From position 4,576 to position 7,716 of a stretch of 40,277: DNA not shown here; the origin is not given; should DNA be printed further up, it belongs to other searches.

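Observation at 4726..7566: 946-aa cysteine-stabilised FN3-array protein in the PilY1-like slot of the minor-pilin block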

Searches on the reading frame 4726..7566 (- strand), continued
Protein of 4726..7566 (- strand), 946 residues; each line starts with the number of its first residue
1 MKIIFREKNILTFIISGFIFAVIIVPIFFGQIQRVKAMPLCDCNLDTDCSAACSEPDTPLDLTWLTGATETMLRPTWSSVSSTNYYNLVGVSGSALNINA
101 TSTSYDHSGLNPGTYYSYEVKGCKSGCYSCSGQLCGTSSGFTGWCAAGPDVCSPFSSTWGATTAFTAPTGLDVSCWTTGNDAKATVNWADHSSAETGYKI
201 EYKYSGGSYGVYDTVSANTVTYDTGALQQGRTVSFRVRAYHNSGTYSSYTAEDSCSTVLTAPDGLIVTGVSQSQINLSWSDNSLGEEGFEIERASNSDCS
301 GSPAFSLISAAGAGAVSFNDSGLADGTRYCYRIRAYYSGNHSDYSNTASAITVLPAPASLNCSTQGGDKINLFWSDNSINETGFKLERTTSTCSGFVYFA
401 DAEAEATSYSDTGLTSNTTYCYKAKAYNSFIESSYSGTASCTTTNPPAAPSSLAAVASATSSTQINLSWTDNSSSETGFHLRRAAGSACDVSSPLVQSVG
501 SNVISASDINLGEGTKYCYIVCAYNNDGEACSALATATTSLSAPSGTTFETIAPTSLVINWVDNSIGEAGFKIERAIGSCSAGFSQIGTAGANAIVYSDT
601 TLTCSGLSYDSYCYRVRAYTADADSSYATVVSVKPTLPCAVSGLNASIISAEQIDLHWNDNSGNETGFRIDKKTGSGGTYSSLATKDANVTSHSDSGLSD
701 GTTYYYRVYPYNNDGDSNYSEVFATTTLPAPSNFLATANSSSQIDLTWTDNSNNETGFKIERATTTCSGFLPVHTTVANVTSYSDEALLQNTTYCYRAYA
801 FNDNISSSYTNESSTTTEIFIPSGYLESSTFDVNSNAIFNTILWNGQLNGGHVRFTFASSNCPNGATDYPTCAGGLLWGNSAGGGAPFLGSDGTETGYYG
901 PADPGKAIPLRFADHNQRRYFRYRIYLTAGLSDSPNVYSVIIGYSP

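Call 6: find_homologous_proteins(query=window:4726-7566:-, max_evalue=1e-10)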
Query window:4726-7566:- (946 aa): 2818 proteins with E <= 1e-10 among 8000 candidates; the best 120 are listed.
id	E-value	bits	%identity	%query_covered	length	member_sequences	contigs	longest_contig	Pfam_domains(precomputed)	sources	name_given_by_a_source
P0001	0.0e+0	2126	100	100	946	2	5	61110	PF00041.28,PF16656.12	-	-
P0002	0.0e+0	1677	68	83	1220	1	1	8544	PF25788.3,PF00041.28,PF16656.12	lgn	-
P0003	0.0e+0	1668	67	84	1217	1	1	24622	PF25059.2,PF25788.3,PF00041.28,PF16656.12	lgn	-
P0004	0.0e+0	1586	62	89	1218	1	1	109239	PF25059.2,PF25833.1,PF00041.28,PF16656.12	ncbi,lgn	-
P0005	0.0e+0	1443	37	84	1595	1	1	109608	PF16655.13,PF01108.24,PF25059.2,PF21200.3,PF23376.2,PF25788.3,PF24489.2,PF25814.2,PF15983.11,PF16656.12,PF00754.32,PF06486.17,PF22633.4,PF05848.18,PF18962.8,PF00041.28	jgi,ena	-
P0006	0.0e+0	1167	40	77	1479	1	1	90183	PF16655.13,PF01108.24,PF25059.2,PF23376.2,PF25788.3,PF24489.2,PF25814.2,PF16656.12,PF06486.17,PF05848.18,PF13860.13,PF00041.28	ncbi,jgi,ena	-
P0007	0.0e+0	1148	41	69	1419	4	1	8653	PF16655.13,PF01108.24,PF25059.2,PF21200.3,PF23376.2,PF25788.3,PF24489.2,PF25814.2,PF16656.12,PF06486.17,PF05848.18,PF00041.28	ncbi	ncbi:MAG: fibronectin type III domain-containing protein, partial [bacterium]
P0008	0.0e+0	1143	37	84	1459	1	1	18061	PF21605.4,PF16655.13,PF01108.24,PF25059.2,PF06486.17,PF25788.3,PF24489.2,PF25814.2,PF13860.13,PF00041.28,PF16656.12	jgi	jgi:titin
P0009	0.0e+0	1063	39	76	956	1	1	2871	PF16655.13,PF01108.24,PF25059.2,PF21200.3,PF23376.2,PF25788.3,PF24489.2,PF25814.2,PF00041.28,PF16656.12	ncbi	ncbi:MAG: fibronectin type III domain-containing protein, partial [bacterium]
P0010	0.0e+0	1031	40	76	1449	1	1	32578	PF16655.13,PF01108.24,PF25059.2,PF21200.3,PF23376.2,PF18962.8,PF25788.3,PF24489.2,PF25814.2,PF00041.28,PF16656.12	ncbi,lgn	-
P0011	0.0e+0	1016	40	84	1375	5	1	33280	PF24928.1,PF13313.12,PF16655.13,PF01108.24,PF25059.2,PF25788.3,PF24489.2,PF25814.2,PF16656.12,PF05848.18,PF25833.1,PF00041.28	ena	-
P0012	4.1e-297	1006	39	78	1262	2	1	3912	PF16655.13,PF01108.24,PF25059.2,PF23376.2,PF25788.3,PF24489.2,PF25814.2,PF28357.1,PF15983.11,PF16656.12,PF06486.17,PF13860.13,PF00041.28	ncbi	ncbi:MAG: fibronectin type III domain-containing protein, partial [bacterium]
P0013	2.0e-282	958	42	59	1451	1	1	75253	PF16655.13,PF01108.24,PF25059.2,PF21200.3,PF23376.2,PF25788.3,PF24489.2,PF25814.2,PF19912.5,PF16656.12,PF00754.32,PF22633.4,PF18962.8,PF13860.13,PF00041.28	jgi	jgi:titin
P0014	1.9e-279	948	47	90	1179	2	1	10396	PF25788.3,PF25833.1,PF15983.11,PF00041.28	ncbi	-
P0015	7.4e-276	936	40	77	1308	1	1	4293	PF16655.13,PF01108.24,PF25059.2,PF23376.2,PF25788.3,PF24489.2,PF25814.2,PF16656.12,PF00754.32,PF22633.4,PF18962.8,PF00041.28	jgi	jgi:titin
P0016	6.3e-275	933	41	70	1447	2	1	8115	PF21605.4,PF16655.13,PF01108.24,PF25059.2,PF21200.3,PF23376.2,PF25788.3,PF24489.2,PF25814.2,PF00041.28,PF16656.12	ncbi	-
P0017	1.3e-264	899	52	73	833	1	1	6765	PF25059.2,PF25788.3,PF25833.1,PF00041.28,PF16656.12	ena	-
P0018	1.1e-263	896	37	67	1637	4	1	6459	PF16655.13,PF01108.24,PF25059.2,PF10342.16,PF25788.3,PF24489.2,PF16656.12,PF00754.32,PF06486.17,PF22633.4,PF05848.18,PF18962.8,PF25833.1,PF00041.28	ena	-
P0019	3.8e-263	894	44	69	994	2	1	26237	PF09244.18,PF21605.4,PF16655.13,PF01108.24,PF25059.2,PF21200.3,PF23376.2,PF25788.3,PF24489.2,PF25814.2,PF16656.12,PF06486.17,PF05848.18,PF25833.1,PF00041.28,PF07833.17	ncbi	-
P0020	3.8e-256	871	39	81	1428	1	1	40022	PF16655.13,PF01108.24,PF25059.2,PF23376.2,PF25788.3,PF24489.2,PF25814.2,PF16656.12,PF00754.32,PF06486.17,PF22633.4,PF05848.18,PF25833.1,PF00041.28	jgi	-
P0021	3.9e-250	851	40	76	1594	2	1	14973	PF16655.13,PF01108.24,PF25059.2,PF23376.2,PF05547.18,PF05848.18,PF25788.3,PF24489.2,PF00041.28,PF16656.12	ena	-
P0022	4.6e-249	847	40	76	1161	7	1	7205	PF16655.13,PF25059.2,PF21200.3,PF13385.14,PF25788.3,PF24489.2,PF25833.1,PF25814.2,PF00041.28,PF16656.12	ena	-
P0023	7.9e-246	837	41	67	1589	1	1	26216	PF16655.13,PF23376.2,PF05848.18,PF25788.3,PF02449.22,PF24489.2,PF25833.1,PF00041.28,PF16656.12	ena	-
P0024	6.1e-239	814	47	99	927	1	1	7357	PF01108.24,PF25788.3,PF25833.1,PF25814.2,PF00041.28,PF16656.12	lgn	-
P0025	3.3e-238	811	37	75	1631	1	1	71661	PF02868.22,PF25059.2,PF21200.3,PF25788.3,PF03413.26,PF25814.2,PF01447.25,PF15983.11,PF16656.12,PF22633.4,PF05848.18,PF25833.1,PF00041.28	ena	-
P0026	2.8e-237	808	35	80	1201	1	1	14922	PF16655.13,PF25059.2,PF23376.2,PF18861.8,PF20277.4,PF25788.3,PF24489.2,PF00082.28,PF16656.12,PF05922.22,PF25833.1,PF00041.28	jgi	jgi:fibronectin type 3 domain-containing protein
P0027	3.3e-231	788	43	60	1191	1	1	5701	PF16655.13,PF01108.24,PF25059.2,PF13734.12,PF25788.3,PF24489.2,PF25814.2,PF16656.12,PF04151.22,PF01640.24,PF05848.18,PF00041.28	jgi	jgi:transcriptional regulator CtsR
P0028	4.4e-229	781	39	71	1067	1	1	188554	PF16655.13,PF25059.2,PF06486.17,PF05848.18,PF25788.3,PF24489.2,PF25833.1,PF25814.2,PF00041.28,PF16656.12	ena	-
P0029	7.2e-228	777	38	76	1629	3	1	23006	PF02868.22,PF21200.3,PF22633.4,PF05848.18,PF25788.3,PF03413.26,PF25833.1,PF25814.2,PF01447.25,PF00041.28,PF16656.12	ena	-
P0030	2.0e-227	776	38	74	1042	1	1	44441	PF16655.13,PF25059.2,PF23376.2,PF25788.3,PF24489.2,PF25833.1,PF25814.2,PF01453.31,PF00041.28,PF10179.16,PF16656.12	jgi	-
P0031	5.5e-227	774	44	69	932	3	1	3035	PF24928.1,PF13313.12,PF16655.13,PF01108.24,PF25059.2,PF25788.3,PF24489.2,PF25814.2,PF16656.12,PF05848.18,PF25833.1,PF00041.28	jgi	jgi:titin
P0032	1.1e-226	773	42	68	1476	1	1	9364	PF16655.13,PF01108.24,PF25059.2,PF23376.2,PF05848.18,PF25788.3,PF24489.2,PF25833.1,PF00041.28,PF20995.4,PF16656.12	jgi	jgi:fibronectin type 3 domain-containing protein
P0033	1.6e-226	773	40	71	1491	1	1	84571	PF16655.13,PF01108.24,PF04725.18,PF25059.2,PF20371.5,PF25788.3,PF24489.2,PF25833.1,PF21939.2,PF00041.28,PF16656.12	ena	-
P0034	1.0e-222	760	42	76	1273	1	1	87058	PF16655.13,PF25059.2,PF21200.3,PF23376.2,PF25788.3,PF24489.2,PF25833.1,PF25814.2,PF08309.18,PF00041.28,PF16656.12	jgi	jgi:titin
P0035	1.7e-217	743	39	67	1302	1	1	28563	PF16655.13,PF21200.3,PF22633.4,PF25788.3,PF24489.2,PF25833.1,PF25814.2,PF15983.11,PF00041.28,PF00082.28,PF16656.12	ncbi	-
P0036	8.8e-217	741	35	82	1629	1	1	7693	PF02868.22,PF25059.2,PF21200.3,PF23376.2,PF25788.3,PF03413.26,PF25814.2,PF01447.25,PF15983.11,PF16656.12,PF22633.4,PF05848.18,PF00041.28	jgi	jgi:Zn-dependent metalloprotease/transcriptional regulator CtsR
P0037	4.5e-214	732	42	77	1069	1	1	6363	PF16655.13,PF25059.2,PF23376.2,PF07635.17,PF25788.3,PF24489.2,PF25833.1,PF25814.2,PF13442.12,PF00041.28,PF16656.12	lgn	-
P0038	5.1e-211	721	44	69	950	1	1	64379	PF24928.1,PF13313.12,PF16655.13,PF01108.24,PF25059.2,PF25788.3,PF24489.2,PF25814.2,PF16656.12,PF05848.18,PF25833.1,PF00041.28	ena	-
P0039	5.2e-211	721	35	68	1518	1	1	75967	PF21605.4,PF16655.13,PF01108.24,PF25059.2,PF21200.3,PF23376.2,PF25788.3,PF24489.2,PF25814.2,PF02368.25,PF08329.17,PF16656.12,PF02369.23,PF25833.1,PF00041.28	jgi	jgi:fibronectin type 3 domain-containing protein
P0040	1.6e-205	703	37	76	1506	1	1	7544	PF25059.2,PF10342.16,PF03238.19,PF00041.28,PF16656.12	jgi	jgi:hypothetical protein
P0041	6.3e-201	688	35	75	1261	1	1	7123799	PF16655.13,PF01108.24,PF25059.2,PF21200.3,PF23376.2,PF25788.3,PF24489.2,PF09294.17,PF16656.12,PF22633.4,PF25833.1,PF00041.28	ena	-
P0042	2.3e-200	686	40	78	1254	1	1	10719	PF16655.13,PF01108.24,PF25059.2,PF05848.18,PF25788.3,PF24489.2,PF00041.28,PF16656.12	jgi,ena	-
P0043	1.7e-198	680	39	68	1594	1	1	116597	PF16655.13,PF25059.2,PF25275.2,PF25788.3,PF24489.2,PF25833.1,PF25814.2,PF00041.28,PF16656.12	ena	-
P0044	3.0e-198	679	43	99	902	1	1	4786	PF25059.2,PF25788.3,PF00041.28,PF16656.12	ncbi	-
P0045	1.7e-197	677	40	76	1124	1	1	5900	PF16655.13,PF01108.24,PF25059.2,PF22633.4,PF25788.3,PF24489.2,PF25833.1,PF25814.2,PF00041.28,PF28482.1,PF16656.12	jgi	jgi:hypothetical protein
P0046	3.7e-196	672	33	81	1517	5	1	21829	PF16655.13,PF01108.24,PF25059.2,PF21200.3,PF23376.2,PF25788.3,PF24489.2,PF25814.2,PF02368.25,PF08329.17,PF16656.12,PF06486.17,PF25833.1,PF00041.28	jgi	jgi:hypothetical protein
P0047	8.0e-195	668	44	67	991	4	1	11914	PF16655.13,PF25059.2,PF21200.3,PF23376.2,PF25788.3,PF24489.2,PF25814.2,PF16656.12,PF06486.17,PF05848.18,PF25833.1,PF00041.28,PF07833.17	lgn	-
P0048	3.2e-193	663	39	69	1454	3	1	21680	PF13582.13,PF25059.2,PF21200.3,PF13688.13,PF25788.3,PF24489.2,PF25833.1,PF00041.28,PF13583.12,PF16656.12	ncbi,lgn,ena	-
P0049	2.2e-191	657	43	95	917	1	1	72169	PF00041.28,PF16656.12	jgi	jgi:hypothetical protein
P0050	2.3e-190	653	36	80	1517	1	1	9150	PF21605.4,PF01108.24,PF25059.2,PF05547.18,PF24489.2,PF25833.1,PF25814.2,PF15983.11,PF00041.28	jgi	jgi:M6 family metalloprotease-like protein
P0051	1.8e-189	650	36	76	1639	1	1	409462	PF09244.18,PF13418.13,PF25059.2,PF17717.7,PF09118.18,PF24981.2,PF25788.3,PF24489.2,PF01344.32,PF06662.20,PF16656.12,PF07250.18,PF06486.17,PF05848.18,PF25833.1,PF00041.28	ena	-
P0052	1.4e-187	644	36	68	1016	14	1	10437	PF16655.13,PF25059.2,PF21200.3,PF25788.3,PF24489.2,PF25833.1,PF00041.28,PF16656.12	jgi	jgi:titin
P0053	1.7e-185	637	37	67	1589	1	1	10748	PF16655.13,PF01108.24,PF25059.2,PF25788.3,PF24489.2,PF25833.1,PF13472.13,PF00041.28,PF00657.29,PF16656.12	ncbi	-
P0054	2.3e-185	637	38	69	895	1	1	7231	PF25059.2,PF21200.3,PF23376.2,PF25788.3,PF24489.2,PF25833.1,PF25814.2,PF00041.28,PF07833.17,PF16656.12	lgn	-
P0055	9.9e-184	631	31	81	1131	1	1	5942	PF16655.13,PF25059.2,PF21200.3,PF23376.2,PF01957.26,PF25788.3,PF24489.2,PF25833.1,PF00041.28,PF16656.12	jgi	jgi:fibronectin type 3 domain-containing protein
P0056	1.8e-183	630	35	76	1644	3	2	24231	PF16655.13,PF25059.2,PF23376.2,PF25788.3,PF24489.2,PF25833.1,PF00041.28,PF16656.12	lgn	-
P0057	5.0e-181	622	34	85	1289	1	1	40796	PF21605.4,PF16655.13,PF01108.24,PF25059.2,PF23376.2,PF25788.3,PF24489.2,PF25833.1,PF00041.28,PF16656.12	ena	-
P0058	1.5e-180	621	44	69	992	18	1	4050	PF21605.4,PF16655.13,PF01108.24,PF25059.2,PF21200.3,PF23376.2,PF25788.3,PF24489.2,PF25814.2,PF16656.12,PF25833.1,PF00041.28,PF07833.17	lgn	-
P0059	1.8e-180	620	34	77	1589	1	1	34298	PF21605.4,PF16655.13,PF01108.24,PF25059.2,PF23376.2,PF25788.3,PF24489.2,PF00041.28,PF16656.12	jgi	jgi:large repetitive protein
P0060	1.0e-178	615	35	83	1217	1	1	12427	PF16655.13,PF01108.24,PF25059.2,PF25788.3,PF24489.2,PF16656.12,PF00754.32,PF22633.4,PF05848.18,PF18962.8,PF25833.1,PF00041.28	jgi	jgi:titin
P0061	1.1e-178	614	37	71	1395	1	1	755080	PF16655.13,PF25059.2,PF21200.3,PF06486.17,PF25788.3,PF24489.2,PF25833.1,PF00041.28,PF16656.12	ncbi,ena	-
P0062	5.8e-178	612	40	67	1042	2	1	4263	PF16655.13,PF01108.24,PF25059.2,PF23376.2,PF25788.3,PF24489.2,PF25814.2,PF16656.12,PF00754.32,PF06486.17,PF22633.4,PF25833.1,PF13860.13,PF00041.28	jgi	jgi:hypothetical protein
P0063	3.2e-177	610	43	68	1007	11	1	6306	PF21605.4,PF16655.13,PF01108.24,PF25059.2,PF21200.3,PF25788.3,PF24489.2,PF25814.2,PF16656.12,PF05848.18,PF25833.1,PF00041.28,PF07833.17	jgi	jgi:transcriptional regulator CtsR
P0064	4.5e-177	609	37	69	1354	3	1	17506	PF02868.22,PF21200.3,PF22633.4,PF25788.3,PF25833.1,PF01447.25,PF00041.28,PF16656.12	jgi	jgi:Zn-dependent metalloprotease/outer membrane protein W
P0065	4.4e-176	606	35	76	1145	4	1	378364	PF16655.13,PF25059.2,PF21200.3,PF22633.4,PF25788.3,PF24489.2,PF09294.17,PF25833.1,PF00041.28,PF16656.12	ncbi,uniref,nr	ncbi:putative secreted protein (Por secretion system target) [Spirosoma oryzae]|uniref:Putative secr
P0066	1.1e-175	605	36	75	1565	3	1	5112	PF16655.13,PF25059.2,PF21200.3,PF18962.8,PF25788.3,PF24489.2,PF25833.1,PF13472.13,PF00041.28,PF16656.12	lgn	-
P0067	8.6e-175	602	35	68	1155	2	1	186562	PF16655.13,PF25059.2,PF21200.3,PF22633.4,PF25788.3,PF24489.2,PF09294.17,PF25833.1,PF00041.28,PF16656.12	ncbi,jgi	-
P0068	7.0e-174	599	43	69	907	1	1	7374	PF16655.13,PF01108.24,PF25059.2,PF21200.3,PF25788.3,PF24489.2,PF25814.2,PF16656.12,PF06486.17,PF22633.4,PF05848.18,PF25833.1,PF00041.28,PF07833.17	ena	-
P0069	2.4e-173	597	38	67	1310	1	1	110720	PF25059.2,PF17164.11,PF23376.2,PF25788.3,PF24489.2,PF06739.18,PF00041.28,PF16656.12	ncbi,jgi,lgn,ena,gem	ncbi:MAG: fibronectin type III domain-containing protein [Candidatus Brocadiia bacterium]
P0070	2.8e-173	597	38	74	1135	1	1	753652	PF16655.13,PF01108.24,PF25059.2,PF21200.3,PF23376.2,PF25788.3,PF24489.2,PF09294.17,PF25833.1,PF00041.28,PF16656.12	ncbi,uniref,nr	ncbi:hypothetical protein GO755_11680 [Spirosoma sp. HMF4905]|uniref:Fibronectin type-III domain-con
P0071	3.3e-173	596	39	75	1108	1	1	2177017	PF16655.13,PF25059.2,PF21200.3,PF25788.3,PF24489.2,PF25833.1,PF00041.28,PF16656.12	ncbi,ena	-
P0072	2.0e-172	594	52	63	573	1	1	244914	PF25788.3,PF25833.1,PF00041.28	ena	-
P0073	3.6e-172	593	37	75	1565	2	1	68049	PF01839.30,PF16655.13,PF25059.2,PF21200.3,PF25788.3,PF24489.2,PF22544.3,PF16656.12,PF22073.3,PF15780.12,PF24798.3,PF13517.13,PF00041.28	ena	-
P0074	5.8e-172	592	34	68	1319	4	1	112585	PF16655.13,PF01108.24,PF25059.2,PF21200.3,PF23376.2,PF25788.3,PF24489.2,PF25814.2,PF16656.12,PF22633.4,PF25833.1,PF00041.28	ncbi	ncbi:fibronectin type III domain-containing protein [Spirosoma pomorum]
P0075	2.4e-171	590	36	78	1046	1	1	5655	PF16655.13,PF01108.24,PF25059.2,PF21200.3,PF23376.2,PF25788.3,PF24489.2,PF25814.2,PF00041.28,PF16656.12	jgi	jgi:hypothetical protein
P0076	1.4e-170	588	37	67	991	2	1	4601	PF16655.13,PF25059.2,PF05922.22,PF23376.2,PF06486.17,PF25788.3,PF24489.2,PF25833.1,PF25814.2,PF00041.28,PF16656.12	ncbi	ncbi:MAG: fibronectin type III domain-containing protein, partial [Gemmatimonadales bacterium]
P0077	1.3e-169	584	33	58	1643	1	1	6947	PF16655.13,PF01108.24,PF25059.2,PF23376.2,PF25788.3,PF24489.2,PF25814.2,PF16656.12,PF06486.17,PF16893.12,PF25833.1,PF00041.28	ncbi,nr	ncbi:MAG TPA: fibronectin type III domain-containing protein [Verrucomicrobiae bacterium]|nr:fibrone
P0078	3.1e-169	583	37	67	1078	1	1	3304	PF21605.4,PF16655.13,PF01108.24,PF25059.2,PF21200.3,PF23376.2,PF25788.3,PF24489.2,PF25833.1,PF00041.28,PF16656.12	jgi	jgi:titin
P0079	1.4e-168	581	36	80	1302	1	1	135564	PF16655.13,PF21200.3,PF22633.4,PF20371.5,PF25788.3,PF25833.1,PF25814.2,PF00041.28,PF23909.2,PF00082.28,PF16656.12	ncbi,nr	ncbi:MAG TPA: fibronectin type III domain-containing protein [Vicinamibacteria bacterium]|nr:fibrone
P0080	2.0e-168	581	39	69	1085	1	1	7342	PF02868.22,PF00754.32,PF21200.3,PF22633.4,PF25788.3,PF25833.1,PF00041.28,PF16656.12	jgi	jgi:titin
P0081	3.1e-168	580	34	75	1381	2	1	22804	PF16655.13,PF01108.24,PF25059.2,PF21200.3,PF25788.3,PF24489.2,PF02368.25,PF08329.17,PF16656.12,PF26182.1,PF25833.1,PF00041.28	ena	-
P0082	1.8e-167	577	43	69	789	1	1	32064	PF24928.1,PF16655.13,PF01108.24,PF25059.2,PF05848.18,PF25788.3,PF24489.2,PF25833.1,PF25814.2,PF00041.28,PF16656.12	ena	-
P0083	1.3e-166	575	39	81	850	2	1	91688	PF21605.4,PF16655.13,PF25059.2,PF21200.3,PF25788.3,PF24489.2,PF25814.2,PF16656.12,PF19251.5,PF09707.16,PF25833.1,PF00041.28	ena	-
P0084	2.4e-166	574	46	65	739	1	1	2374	PF25788.3,PF00041.28,PF16656.12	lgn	-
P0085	2.6e-166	574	40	65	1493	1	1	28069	PF25059.2,PF23376.2,PF25788.3,PF24489.2,PF09826.16,PF08309.18,PF00041.28,PF16656.12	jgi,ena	-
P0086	3.8e-166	573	37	70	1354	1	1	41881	PF16655.13,PF25059.2,PF23376.2,PF25788.3,PF24489.2,PF25814.2,PF08309.18,PF00041.28,PF16656.12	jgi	jgi:hypothetical protein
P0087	2.8e-165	570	38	59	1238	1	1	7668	PF16655.13,PF02585.23,PF01108.24,PF25059.2,PF21200.3,PF23376.2,PF25788.3,PF24489.2,PF24135.2,PF16656.12,PF00754.32,PF00041.28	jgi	jgi:LmbE family N-acetylglucosaminyl deacetylase/3-mercaptopyruvate sulfurtransferase SseA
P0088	2.9e-165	570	39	65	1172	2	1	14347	PF16655.13,PF01108.24,PF25059.2,PF17957.8,PF25788.3,PF24489.2,PF25833.1,PF25814.2,PF00041.28,PF16656.12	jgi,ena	-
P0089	4.0e-165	570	39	69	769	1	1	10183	PF16655.13,PF22972.4,PF25059.2,PF25788.3,PF24489.2,PF25814.2,PF16656.12,PF14285.12,PF28429.1,PF25833.1,PF09376.17,PF00041.28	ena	-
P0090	1.4e-164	568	35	84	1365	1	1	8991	PF21605.4,PF16655.13,PF01108.24,PF25059.2,PF23376.2,PF25788.3,PF25814.2,PF16656.12,PF22633.4,PF25833.1,PF00041.28,PF20251.5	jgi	jgi:titin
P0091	3.0e-164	567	36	79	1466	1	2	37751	PF13582.13,PF25059.2,PF13688.13,PF25788.3,PF24489.2,PF25833.1,PF00041.28,PF13583.12,PF16656.12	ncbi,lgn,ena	-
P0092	2.6e-163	564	39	77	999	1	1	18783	PF21605.4,PF16655.13,PF01108.24,PF25059.2,PF21200.3,PF25523.2,PF23376.2,PF25788.3,PF24489.2,PF25814.2,PF16656.12,PF06486.17,PF25833.1,PF16184.12,PF00041.28,PF07833.17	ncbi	-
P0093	1.1e-162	562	36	69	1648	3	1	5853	PF16655.13,PF25059.2,PF23376.2,PF25788.3,PF24489.2,PF00041.28,PF16656.12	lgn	-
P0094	1.1e-161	558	41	69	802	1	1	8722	PF16655.13,PF01108.24,PF25059.2,PF21200.3,PF23376.2,PF25788.3,PF24489.2,PF25814.2,PF16656.12,PF05848.18,PF25833.1,PF00041.28,PF07833.17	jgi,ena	-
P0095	1.4e-160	555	32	78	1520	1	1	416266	PF16655.13,PF01108.24,PF25059.2,PF21200.3,PF23376.2,PF25832.1,PF24489.2,PF25833.1,PF08329.17,PF00041.28,PF16656.12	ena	-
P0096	1.7e-160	554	39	76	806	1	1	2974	PF16655.13,PF01108.24,PF25059.2,PF13205.13,PF05848.18,PF25788.3,PF24489.2,PF00041.28,PF16656.12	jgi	jgi:titin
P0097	2.4e-160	554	33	80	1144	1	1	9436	PF21605.4,PF16655.13,PF01108.24,PF25059.2,PF21200.3,PF23376.2,PF25788.3,PF24489.2,PF09294.17,PF16656.12,PF00754.32,PF22633.4,PF22433.4,PF25833.1,PF00041.28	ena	-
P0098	5.0e-159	549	37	68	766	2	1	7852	PF21605.4,PF16655.13,PF25059.2,PF05848.18,PF25788.3,PF24489.2,PF25814.2,PF00041.28,PF16656.12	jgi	-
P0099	7.7e-159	549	39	75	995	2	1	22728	PF21605.4,PF16655.13,PF01108.24,PF25059.2,PF21200.3,PF23376.2,PF25788.3,PF24489.2,PF25814.2,PF16656.12,PF25833.1,PF00041.28,PF07833.17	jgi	jgi:hypothetical protein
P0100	1.8e-157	544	40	59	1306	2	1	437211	PF05572.20,PF16655.13,PF01108.24,PF25059.2,PF23376.2,PF25788.3,PF24489.2,PF25814.2,PF15983.11,PF18911.7,PF16656.12,PF18962.8,PF00041.28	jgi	-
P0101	2.1e-157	544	41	65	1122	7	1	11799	PF16655.13,PF25059.2,PF04151.22,PF23376.2,PF25788.3,PF24489.2,PF25833.1,PF00041.28,PF16656.12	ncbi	ncbi:MAG: fibronectin type III domain-containing protein, partial [Acidobacteriota bacterium]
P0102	2.9e-157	544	39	68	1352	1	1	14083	PF02868.22,PF21200.3,PF22633.4,PF25788.3,PF01447.25,PF00041.28,PF16656.12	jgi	jgi:Zn-dependent metalloprotease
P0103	5.8e-157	543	39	68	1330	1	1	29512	PF25833.1,PF25814.2,PF10102.15,PF15983.11,PF00041.28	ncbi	ncbi:MAG: DUF2341 domain-containing protein, partial [Nitrospiraceae bacterium]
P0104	2.9e-156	540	37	83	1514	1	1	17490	PF16655.13,PF25059.2,PF21200.3,PF22633.4,PF24517.3,PF25788.3,PF24489.2,PF25833.1,PF25814.2,PF00041.28,PF16656.12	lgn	-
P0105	8.4e-156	539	32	70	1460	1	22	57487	PF01108.24,PF25059.2,PF25833.1,PF00041.28,PF16656.12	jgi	jgi:large repetitive protein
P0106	7.8e-155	536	38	49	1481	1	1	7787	PF16655.13,PF25059.2,PF25275.2,PF25788.3,PF24489.2,PF25833.1,PF00041.28,PF16656.12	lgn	-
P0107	9.6e-155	535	34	70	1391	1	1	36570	PF02922.25,PF21605.4,PF16655.13,PF25059.2,PF23376.2,PF25788.3,PF24489.2,PF02012.27,PF16656.12,PF25833.1,PF21471.4,PF00041.28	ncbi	-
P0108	1.6e-154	535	37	68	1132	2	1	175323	PF21605.4,PF16655.13,PF25059.2,PF21200.3,PF23376.2,PF25788.3,PF24489.2,PF09294.17,PF16656.12,PF22633.4,PF25833.1,PF00041.28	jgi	jgi:titin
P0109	2.8e-154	534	38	81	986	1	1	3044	PF16655.13,PF25059.2,PF25788.3,PF24489.2,PF25833.1,PF28357.1,PF15983.11,PF00041.28,PF16656.12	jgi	jgi:titin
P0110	3.3e-154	533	37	67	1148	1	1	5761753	PF16655.13,PF01108.24,PF25059.2,PF21200.3,PF22633.4,PF25788.3,PF24489.2,PF09294.17,PF25833.1,PF00041.28,PF16656.12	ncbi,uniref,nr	ncbi:fibronectin type III domain-containing protein [Spirosoma rhododendri]|uniref:Fibronectin type-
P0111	5.7e-154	533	38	75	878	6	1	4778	PF21605.4,PF16655.13,PF01108.24,PF25059.2,PF21200.3,PF23376.2,PF25788.3,PF24489.2,PF25814.2,PF16656.12,PF00041.28,PF07833.17,PF10179.16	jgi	jgi:transcriptional regulator CtsR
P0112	1.0e-153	532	32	77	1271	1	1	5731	PF13582.13,PF21200.3,PF13688.13,PF22633.4,PF25788.3,PF24489.2,PF25833.1,PF00041.28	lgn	-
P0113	2.4e-153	531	36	76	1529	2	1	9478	PF16655.13,PF25059.2,PF21200.3,PF25275.2,PF25788.3,PF24489.2,PF25814.2,PF16656.12,PF22633.4,PF11311.14,PF25833.1,PF00041.28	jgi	jgi:hypothetical protein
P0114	4.3e-153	530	39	58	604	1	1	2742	PF16655.13,PF01108.24,PF25059.2,PF24489.2,PF25833.1,PF25814.2,PF00041.28,PF16656.12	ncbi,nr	ncbi:MAG: hypothetical protein QG587_2038, partial [Chloroflexota bacterium]|nr:hypothetical protein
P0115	1.9e-152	528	31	80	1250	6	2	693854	PF16655.13,PF25059.2,PF21200.3,PF25788.3,PF24489.2,PF28308.1,PF25814.2,PF25609.1,PF15983.11,PF16656.12,PF22633.4,PF05848.18,PF18962.8,PF25833.1,PF00041.28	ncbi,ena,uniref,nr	ncbi:fibronectin type III domain-containing protein [uncultured Spirosoma sp.]|uniref:fibronectin ty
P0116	3.0e-152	527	37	66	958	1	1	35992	PF16655.13,PF25059.2,PF21200.3,PF22633.4,PF25788.3,PF24489.2,PF25814.2,PF00041.28,PF16656.12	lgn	-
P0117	2.6e-151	524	38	76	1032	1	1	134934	PF16655.13,PF01108.24,PF25059.2,PF23376.2,PF10342.16,PF25788.3,PF24489.2,PF16656.12,PF00754.32,PF06486.17,PF22633.4,PF13860.13,PF00041.28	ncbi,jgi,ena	-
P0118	3.5e-151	523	36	80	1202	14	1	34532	PF16655.13,PF25059.2,PF23376.2,PF18861.8,PF25788.3,PF24489.2,PF25814.2,PF00082.28,PF16656.12,PF05922.22,PF25833.1,PF05419.18,PF00041.28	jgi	jgi:hypothetical protein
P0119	5.0e-151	523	38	68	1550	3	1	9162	PF16655.13,PF25059.2,PF21200.3,PF23376.2,PF22633.4,PF24517.3,PF25788.3,PF24489.2,PF25833.1,PF00041.28,PF16656.12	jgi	jgi:titin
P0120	5.2e-151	523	36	80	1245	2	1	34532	PF16655.13,PF25059.2,PF23376.2,PF18861.8,PF25788.3,PF24489.2,PF25814.2,PF00082.28,PF16656.12,PF05922.22,PF25833.1,PF05419.18,PF00041.28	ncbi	-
